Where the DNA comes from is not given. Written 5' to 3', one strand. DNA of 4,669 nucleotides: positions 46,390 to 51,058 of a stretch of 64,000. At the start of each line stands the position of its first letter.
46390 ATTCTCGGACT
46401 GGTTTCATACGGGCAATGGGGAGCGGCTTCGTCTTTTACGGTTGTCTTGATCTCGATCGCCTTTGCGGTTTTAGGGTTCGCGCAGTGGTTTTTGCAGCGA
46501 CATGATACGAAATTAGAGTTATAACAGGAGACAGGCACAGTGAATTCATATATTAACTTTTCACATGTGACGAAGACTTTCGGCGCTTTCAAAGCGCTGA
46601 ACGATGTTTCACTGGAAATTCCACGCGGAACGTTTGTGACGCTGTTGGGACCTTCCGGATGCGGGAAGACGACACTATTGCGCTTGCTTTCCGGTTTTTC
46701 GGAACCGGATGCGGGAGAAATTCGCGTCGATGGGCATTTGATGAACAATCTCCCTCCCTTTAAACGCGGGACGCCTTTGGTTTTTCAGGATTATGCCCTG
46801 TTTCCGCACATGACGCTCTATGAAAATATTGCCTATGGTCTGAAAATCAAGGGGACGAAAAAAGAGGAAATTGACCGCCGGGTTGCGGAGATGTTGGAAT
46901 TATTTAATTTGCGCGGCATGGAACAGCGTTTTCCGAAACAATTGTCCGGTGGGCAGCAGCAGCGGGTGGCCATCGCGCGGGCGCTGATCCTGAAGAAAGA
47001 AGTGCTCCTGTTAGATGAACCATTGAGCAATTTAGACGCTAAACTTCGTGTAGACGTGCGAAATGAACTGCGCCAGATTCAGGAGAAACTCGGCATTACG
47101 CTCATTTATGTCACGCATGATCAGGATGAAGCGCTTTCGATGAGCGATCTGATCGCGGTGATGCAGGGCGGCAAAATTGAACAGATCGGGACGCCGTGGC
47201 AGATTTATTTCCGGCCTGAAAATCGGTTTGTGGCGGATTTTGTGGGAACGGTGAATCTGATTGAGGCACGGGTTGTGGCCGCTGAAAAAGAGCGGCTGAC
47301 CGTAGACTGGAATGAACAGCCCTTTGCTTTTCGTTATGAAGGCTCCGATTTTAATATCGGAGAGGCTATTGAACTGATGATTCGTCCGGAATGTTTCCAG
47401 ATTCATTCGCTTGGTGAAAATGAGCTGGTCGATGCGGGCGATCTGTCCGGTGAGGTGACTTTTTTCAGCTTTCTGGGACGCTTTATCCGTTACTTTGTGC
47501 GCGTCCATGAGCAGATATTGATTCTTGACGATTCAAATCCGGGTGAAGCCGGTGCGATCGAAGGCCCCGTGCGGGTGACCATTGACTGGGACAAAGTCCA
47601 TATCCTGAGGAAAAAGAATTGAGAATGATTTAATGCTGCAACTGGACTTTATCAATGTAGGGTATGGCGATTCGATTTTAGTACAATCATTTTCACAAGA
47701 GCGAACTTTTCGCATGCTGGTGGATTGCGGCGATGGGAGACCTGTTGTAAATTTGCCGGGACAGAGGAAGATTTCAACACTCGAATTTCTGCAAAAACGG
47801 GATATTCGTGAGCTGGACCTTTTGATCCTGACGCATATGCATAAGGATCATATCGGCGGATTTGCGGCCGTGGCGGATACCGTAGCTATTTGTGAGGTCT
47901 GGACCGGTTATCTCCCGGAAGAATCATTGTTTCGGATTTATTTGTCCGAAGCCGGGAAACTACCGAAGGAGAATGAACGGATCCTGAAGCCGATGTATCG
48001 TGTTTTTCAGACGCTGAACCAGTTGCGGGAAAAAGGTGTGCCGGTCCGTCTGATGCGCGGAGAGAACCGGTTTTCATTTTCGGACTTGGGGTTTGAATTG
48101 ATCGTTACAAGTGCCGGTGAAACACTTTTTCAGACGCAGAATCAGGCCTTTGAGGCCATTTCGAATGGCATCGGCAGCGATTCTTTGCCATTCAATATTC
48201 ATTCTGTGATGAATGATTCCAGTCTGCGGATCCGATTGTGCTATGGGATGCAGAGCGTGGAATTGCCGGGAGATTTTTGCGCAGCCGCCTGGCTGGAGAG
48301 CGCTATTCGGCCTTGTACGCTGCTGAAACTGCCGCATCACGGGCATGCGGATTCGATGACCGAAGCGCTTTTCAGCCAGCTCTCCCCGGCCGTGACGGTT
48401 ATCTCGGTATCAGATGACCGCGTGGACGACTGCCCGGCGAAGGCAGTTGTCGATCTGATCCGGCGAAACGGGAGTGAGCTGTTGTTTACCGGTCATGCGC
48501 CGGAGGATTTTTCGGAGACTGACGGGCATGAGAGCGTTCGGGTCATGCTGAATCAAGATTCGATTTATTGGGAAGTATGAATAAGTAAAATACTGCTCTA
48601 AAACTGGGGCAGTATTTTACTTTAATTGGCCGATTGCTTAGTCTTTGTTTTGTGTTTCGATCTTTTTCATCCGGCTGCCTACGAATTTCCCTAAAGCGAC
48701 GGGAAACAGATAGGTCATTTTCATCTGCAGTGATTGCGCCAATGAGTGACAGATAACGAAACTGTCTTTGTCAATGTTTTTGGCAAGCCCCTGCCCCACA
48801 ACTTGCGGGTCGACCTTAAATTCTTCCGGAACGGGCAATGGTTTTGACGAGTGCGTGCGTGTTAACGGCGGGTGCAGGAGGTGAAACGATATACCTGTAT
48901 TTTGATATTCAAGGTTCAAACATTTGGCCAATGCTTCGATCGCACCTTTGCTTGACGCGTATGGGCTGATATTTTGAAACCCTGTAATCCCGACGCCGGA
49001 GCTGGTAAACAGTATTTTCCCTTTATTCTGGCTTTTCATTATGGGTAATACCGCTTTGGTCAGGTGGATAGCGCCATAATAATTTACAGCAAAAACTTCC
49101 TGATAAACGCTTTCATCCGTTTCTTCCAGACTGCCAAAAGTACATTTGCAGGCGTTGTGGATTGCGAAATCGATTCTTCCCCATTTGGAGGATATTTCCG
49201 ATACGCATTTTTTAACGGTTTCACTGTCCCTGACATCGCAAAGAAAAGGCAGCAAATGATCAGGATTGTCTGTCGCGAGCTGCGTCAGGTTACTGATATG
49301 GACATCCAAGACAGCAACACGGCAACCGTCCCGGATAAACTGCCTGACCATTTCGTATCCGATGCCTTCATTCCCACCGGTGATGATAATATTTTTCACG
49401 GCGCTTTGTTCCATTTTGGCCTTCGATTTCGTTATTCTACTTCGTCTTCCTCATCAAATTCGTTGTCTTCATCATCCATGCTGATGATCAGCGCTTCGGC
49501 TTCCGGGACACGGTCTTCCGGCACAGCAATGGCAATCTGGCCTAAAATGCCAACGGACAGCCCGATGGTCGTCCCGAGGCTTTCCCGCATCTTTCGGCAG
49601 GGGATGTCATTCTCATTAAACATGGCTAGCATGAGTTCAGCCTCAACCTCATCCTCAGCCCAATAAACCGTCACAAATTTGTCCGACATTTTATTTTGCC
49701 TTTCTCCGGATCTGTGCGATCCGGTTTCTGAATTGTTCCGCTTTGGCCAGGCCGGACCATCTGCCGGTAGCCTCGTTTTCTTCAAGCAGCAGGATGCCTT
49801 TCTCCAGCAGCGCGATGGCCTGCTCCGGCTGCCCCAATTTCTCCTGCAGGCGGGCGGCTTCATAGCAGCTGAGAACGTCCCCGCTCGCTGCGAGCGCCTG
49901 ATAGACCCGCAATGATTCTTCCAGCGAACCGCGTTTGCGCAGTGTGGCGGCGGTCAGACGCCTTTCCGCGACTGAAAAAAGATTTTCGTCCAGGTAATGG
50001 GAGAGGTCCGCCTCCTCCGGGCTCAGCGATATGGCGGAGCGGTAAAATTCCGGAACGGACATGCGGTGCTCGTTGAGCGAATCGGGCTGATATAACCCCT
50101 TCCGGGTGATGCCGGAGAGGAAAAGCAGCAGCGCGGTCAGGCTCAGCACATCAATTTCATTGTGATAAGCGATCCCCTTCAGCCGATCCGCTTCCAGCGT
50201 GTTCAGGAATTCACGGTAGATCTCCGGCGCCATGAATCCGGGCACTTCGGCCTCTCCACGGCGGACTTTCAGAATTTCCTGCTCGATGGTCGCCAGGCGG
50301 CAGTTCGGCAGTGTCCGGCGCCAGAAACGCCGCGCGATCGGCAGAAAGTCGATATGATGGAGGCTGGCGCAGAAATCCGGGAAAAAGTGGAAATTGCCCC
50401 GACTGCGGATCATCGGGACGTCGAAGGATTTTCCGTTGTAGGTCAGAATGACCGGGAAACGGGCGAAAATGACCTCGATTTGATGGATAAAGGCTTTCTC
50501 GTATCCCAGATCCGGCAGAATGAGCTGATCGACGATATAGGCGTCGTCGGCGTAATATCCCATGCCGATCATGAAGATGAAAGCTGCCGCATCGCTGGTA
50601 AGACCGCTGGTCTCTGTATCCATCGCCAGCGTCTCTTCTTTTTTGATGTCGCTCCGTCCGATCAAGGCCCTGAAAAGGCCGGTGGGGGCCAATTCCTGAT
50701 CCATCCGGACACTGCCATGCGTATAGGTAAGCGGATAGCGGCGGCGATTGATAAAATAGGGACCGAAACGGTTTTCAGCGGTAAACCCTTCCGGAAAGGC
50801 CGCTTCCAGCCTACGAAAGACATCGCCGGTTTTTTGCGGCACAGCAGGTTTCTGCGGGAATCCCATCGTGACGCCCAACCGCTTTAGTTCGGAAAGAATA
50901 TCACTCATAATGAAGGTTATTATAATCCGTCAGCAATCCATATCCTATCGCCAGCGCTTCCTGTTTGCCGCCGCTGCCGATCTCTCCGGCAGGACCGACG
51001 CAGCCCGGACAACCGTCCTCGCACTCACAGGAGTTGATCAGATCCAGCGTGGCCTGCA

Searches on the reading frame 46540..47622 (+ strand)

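Call 58: search_protein_families(library=pfam, proteins=[window:46540-47622:+], max_evalue=0.00001)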
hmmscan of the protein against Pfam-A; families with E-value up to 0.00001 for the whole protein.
window:46540-47622:+ (360 aa): 4 families
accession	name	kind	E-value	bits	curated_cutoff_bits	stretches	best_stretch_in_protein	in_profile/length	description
PF00005.33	ABC_tran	-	7.8e-38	130.6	25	1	20-162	1-136/137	ABC transporter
PF13304.12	AAA_21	-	5e-08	33.8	27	0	134-194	237-299/304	AAA domain, putative AbiEii toxin, Type IV TA system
PF08402.16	TOBE_2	-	9.8e-08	32.5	21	1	279-356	1-76/76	TOBE domain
PF02463.25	SMC_N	-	8.2e-06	25.8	40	0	101-209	103-213/220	RecF/RecN/SMC N terminal domain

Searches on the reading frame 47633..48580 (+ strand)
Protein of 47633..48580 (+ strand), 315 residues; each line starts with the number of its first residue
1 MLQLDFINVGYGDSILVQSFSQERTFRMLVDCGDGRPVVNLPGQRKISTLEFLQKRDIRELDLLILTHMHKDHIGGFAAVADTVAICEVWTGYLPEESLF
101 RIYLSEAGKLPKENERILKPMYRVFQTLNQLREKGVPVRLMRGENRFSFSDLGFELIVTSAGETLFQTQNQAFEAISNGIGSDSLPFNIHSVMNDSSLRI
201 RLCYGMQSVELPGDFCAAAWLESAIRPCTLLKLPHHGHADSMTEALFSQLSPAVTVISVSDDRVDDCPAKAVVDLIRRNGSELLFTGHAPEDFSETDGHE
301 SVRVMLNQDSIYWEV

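Call 58: search_protein_families(library=pfam, proteins=[window:47633-48580:+], max_evalue=0.00001)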
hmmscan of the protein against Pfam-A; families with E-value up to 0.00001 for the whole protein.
window:47633-48580:+ (315 aa): 1 family
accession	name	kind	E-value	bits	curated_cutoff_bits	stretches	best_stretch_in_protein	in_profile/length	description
PF00753.33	Lactamase_B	-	5.8e-08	33.3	22.7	1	9-89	3-72/196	Metallo-beta-lactamase superfamily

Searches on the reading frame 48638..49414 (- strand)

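Call 6: search_protein_families(library=pfam, proteins=[window:48638-49414:-], max_evalue=0.01)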
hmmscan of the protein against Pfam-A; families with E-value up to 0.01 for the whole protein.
window:48638-49414:- (258 aa): 7 families
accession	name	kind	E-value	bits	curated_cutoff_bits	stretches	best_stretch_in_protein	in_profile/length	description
PF00106.31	adh_short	-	7.8e-45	153.2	26.6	1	7-192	1-189/195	short chain dehydrogenase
PF13561.12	adh_short_C2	-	2.5e-35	122.6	27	1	15-197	5-188/236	Enoyl-(Acyl carrier protein) reductase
PF08659.16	KR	-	1.1e-13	52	22.6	1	9-165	3-162/180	KR domain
PF01073.25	3Beta_HSD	-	0.00038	20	22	1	10-139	1-116/280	3-beta hydroxysteroid dehydrogenase/isomerase family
PF23441.1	SDR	-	0.0021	17.9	27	1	9-173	10-184/258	SDR-like rossmann domain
PF01370.27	Epimerase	-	0.0025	17.7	20.9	1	9-176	1-166/240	NAD dependent epimerase/dehydratase family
PF02719.21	Polysacc_synt_2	-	0.0043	16.7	20.2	1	9-89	1-86/293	Polysaccharide biosynthesis protein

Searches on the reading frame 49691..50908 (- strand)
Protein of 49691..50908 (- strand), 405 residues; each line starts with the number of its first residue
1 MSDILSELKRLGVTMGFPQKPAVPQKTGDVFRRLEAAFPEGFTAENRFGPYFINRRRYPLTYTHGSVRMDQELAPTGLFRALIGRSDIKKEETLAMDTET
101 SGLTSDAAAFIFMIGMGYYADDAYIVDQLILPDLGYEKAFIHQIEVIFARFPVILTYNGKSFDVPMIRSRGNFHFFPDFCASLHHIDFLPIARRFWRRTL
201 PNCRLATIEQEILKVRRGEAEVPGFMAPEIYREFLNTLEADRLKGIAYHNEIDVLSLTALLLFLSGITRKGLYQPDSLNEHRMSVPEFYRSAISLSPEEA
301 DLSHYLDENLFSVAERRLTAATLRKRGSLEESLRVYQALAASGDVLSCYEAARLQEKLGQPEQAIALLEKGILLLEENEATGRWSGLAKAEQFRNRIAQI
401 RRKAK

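Call 6: search_protein_families(library=pfam, proteins=[window:49691-50908:-], max_evalue=0.01)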
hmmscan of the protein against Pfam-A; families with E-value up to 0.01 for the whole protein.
window:49691-50908:- (405 aa): 4 families
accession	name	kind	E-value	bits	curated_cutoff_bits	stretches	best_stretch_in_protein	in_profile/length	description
PF13482.12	RNase_H_2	-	1.3e-30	107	22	1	96-260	3-160/165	RNase_H superfamily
PF13181.12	TPR_8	-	0.0037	17.8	25.7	0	347-372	3-28/34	Tetratricopeptide repeat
PF07719.23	TPR_2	-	0.0067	16.9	27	0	347-377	3-33/34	Tetratricopeptide repeat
PF03104.25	DNA_pol_B_exo1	-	0.0076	16.1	23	0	149-172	157-180/242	DNA polymerase family B, exonuclease domain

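Call 7: search_protein_families(library=ncbifam, proteins=[window:49691-50908:-], max_evalue=0.01)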
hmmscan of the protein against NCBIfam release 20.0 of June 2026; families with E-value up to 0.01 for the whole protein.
window:49691-50908:- (405 aa): 2 families
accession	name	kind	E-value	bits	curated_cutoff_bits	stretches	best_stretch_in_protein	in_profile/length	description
NF004417.0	PRK05761.1-3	equivalog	0.0048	14.9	780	1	136-170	282-316/858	DNA-directed DNA polymerase I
NF004419.0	PRK05761.1-5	equivalog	0.01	13.8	1285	0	137-170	351-384/932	DNA-directed DNA polymerase I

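Call 45: search_protein_families(library=padloc, proteins=[window:49691-50908:-], max_evalue=0.001)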
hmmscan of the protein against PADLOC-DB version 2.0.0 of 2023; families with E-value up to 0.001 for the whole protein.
window:49691-50908:- (405 aa): 0 families

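Call 60: search_solved_structures(query=window:49691-50908:-, max_evalue=0.01, show_alignments=1)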
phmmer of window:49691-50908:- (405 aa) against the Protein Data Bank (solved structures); distinct sequences matched with E-value up to 0.01: 1.
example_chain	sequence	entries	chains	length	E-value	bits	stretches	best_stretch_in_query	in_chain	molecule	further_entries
8un9_A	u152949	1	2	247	1.7e-30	109.6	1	52-265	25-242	Exonuclease MrfB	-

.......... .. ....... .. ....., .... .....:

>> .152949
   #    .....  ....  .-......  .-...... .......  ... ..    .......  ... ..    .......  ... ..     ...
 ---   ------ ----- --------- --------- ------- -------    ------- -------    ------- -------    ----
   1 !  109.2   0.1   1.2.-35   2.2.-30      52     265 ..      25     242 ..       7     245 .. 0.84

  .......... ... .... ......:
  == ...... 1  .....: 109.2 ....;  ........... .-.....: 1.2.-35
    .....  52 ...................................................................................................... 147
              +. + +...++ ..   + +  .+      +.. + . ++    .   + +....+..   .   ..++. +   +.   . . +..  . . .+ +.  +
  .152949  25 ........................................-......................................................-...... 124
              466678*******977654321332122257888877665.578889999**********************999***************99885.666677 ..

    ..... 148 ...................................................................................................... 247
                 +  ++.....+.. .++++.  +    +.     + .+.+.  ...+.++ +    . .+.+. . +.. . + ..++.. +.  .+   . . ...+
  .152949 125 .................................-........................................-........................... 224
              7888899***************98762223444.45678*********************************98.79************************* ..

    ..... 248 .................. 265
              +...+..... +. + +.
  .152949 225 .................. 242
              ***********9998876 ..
